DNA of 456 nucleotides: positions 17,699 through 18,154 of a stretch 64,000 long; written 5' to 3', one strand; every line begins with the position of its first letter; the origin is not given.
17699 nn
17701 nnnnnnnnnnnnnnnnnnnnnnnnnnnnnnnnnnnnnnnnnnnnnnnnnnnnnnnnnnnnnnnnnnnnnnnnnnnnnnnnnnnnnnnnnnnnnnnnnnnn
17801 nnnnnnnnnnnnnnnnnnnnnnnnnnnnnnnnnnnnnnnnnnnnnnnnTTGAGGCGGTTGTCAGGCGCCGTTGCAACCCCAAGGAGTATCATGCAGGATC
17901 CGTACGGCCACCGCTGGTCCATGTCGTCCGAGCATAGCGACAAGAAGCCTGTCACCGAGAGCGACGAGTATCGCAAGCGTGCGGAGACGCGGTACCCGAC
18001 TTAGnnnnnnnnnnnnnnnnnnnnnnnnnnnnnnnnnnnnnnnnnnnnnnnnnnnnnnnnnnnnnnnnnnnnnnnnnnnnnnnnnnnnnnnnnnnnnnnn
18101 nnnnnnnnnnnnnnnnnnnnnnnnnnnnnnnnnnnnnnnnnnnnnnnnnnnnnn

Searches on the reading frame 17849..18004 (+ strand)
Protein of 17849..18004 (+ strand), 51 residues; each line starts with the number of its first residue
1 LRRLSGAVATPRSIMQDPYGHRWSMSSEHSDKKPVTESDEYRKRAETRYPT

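Call 8: search_protein_families(library=pfam, proteins=[window:17849-18004:+], max_evalue=0.1)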
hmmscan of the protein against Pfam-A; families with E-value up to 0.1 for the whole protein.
window:17849-18004:+ (51 aa): 0 families

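Call 30: find_homologous_proteins(query=window:17852-18001:+, max_evalue=10)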
Query seq(50 aa) (50 aa): 1 proteins with E <= 10 among 1 candidates.
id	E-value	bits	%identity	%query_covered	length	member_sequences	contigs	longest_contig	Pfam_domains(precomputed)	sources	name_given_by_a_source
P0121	3.8e-17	78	100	74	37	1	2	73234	-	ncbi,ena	-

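Call 46: list_cluster_members(proteins=[P0121])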
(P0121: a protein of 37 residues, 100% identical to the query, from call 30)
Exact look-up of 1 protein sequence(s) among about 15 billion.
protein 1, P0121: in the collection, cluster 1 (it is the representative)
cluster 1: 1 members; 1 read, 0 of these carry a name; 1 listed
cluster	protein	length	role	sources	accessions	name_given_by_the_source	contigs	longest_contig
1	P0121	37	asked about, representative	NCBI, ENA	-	-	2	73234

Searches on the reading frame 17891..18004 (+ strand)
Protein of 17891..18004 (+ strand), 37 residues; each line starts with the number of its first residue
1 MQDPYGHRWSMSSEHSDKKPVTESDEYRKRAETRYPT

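Call 34: search_protein_families(library=ncbifam, proteins=[window:17891-18004:+], max_evalue=1)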
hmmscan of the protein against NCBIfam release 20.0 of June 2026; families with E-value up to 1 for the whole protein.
window:17891-18004:+ (37 aa): 0 families

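Call 51: search_protein_families(library=phrogs, proteins=[window:17891-18004:+], max_evalue=0.1)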
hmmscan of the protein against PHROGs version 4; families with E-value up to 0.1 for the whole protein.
window:17891-18004:+ (37 aa): 0 families
